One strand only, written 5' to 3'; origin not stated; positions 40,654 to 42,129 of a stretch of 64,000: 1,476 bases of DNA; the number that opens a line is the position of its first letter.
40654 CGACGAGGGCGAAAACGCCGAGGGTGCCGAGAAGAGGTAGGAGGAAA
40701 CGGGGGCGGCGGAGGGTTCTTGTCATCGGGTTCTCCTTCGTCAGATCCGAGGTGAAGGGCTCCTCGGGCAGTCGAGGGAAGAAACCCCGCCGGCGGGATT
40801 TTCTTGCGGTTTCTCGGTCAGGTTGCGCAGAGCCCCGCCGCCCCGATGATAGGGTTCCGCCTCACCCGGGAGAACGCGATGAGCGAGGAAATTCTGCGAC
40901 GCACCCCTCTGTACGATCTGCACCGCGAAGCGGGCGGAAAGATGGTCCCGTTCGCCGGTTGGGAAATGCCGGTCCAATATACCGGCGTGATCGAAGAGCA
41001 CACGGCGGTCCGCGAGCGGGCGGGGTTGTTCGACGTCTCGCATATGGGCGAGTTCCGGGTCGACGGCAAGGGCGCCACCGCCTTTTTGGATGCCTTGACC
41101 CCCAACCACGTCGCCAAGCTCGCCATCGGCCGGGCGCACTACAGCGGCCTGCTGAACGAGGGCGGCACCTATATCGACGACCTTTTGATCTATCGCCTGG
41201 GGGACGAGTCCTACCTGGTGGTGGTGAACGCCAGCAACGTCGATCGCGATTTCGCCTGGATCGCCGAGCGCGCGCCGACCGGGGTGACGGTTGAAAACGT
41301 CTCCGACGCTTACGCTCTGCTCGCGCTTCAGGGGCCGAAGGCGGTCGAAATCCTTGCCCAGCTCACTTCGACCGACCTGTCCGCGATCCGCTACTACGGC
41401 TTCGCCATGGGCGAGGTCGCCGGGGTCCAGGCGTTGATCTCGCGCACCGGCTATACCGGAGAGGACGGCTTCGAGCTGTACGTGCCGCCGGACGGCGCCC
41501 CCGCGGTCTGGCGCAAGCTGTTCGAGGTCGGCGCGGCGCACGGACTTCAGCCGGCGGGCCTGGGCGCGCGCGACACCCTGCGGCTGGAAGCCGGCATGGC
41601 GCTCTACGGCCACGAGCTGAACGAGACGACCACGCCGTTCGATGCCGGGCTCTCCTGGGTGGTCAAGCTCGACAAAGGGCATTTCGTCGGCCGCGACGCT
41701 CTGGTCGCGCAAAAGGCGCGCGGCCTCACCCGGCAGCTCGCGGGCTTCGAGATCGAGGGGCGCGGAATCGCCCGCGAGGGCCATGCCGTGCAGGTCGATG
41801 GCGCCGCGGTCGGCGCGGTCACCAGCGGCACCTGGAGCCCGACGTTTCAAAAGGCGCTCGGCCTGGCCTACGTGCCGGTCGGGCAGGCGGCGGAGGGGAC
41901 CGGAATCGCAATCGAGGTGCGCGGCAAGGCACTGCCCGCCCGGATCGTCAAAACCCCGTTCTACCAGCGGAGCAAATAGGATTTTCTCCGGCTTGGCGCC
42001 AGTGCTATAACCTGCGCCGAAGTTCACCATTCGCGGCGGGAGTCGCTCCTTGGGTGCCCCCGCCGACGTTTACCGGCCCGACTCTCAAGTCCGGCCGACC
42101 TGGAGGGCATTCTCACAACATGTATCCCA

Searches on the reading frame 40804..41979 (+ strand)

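Call 45: search_protein_families(library=ncbifam, proteins=[window:40804-41979:+], max_evalue=1e-10)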
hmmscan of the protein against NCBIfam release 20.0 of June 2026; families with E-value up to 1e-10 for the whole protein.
window:40804-41979:+ (391 aa): 8 families
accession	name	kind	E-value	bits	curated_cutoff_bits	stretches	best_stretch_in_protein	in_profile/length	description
NF001567.0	PRK00389.1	subfamily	6.4e-143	476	300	1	31-391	3-357/359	glycine cleavage system aminomethyltransferase GcvT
TIGR00528.1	gcvT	equivalog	1.3e-130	435.5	235.85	1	31-388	1-361/362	glycine cleavage system aminomethyltransferase GcvT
NF010093.0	PRK13579.1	equivalog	1e-109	366.8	459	1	27-388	5-365/371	glycine cleavage system aminomethyltransferase GcvT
NF053776.1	TmaoDeMthMsil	equivalog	2.8e-75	254.3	1100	1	16-390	372-757/763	trimethylamine N-oxide demethylase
TIGR01372.1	soxA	subfamily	1.2e-60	205.4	1164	1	29-388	605-988/996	sarcosine oxidase subunit alpha family protein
NF009133.0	PRK12486.1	equivalog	5.5e-47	160.4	410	1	31-385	12-367/369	dimethylsulfoniopropionate demethylase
NF047633.1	SyrngDmethDesA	equivalog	1.1e-19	70.3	800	1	54-264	28-248/453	syringate O-demethylase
NF047885.1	VanMgalDeMLigM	equivalog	1.5e-16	60.4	580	1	56-264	29-249/461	vanillate/3-O-methylgallate O-demethylase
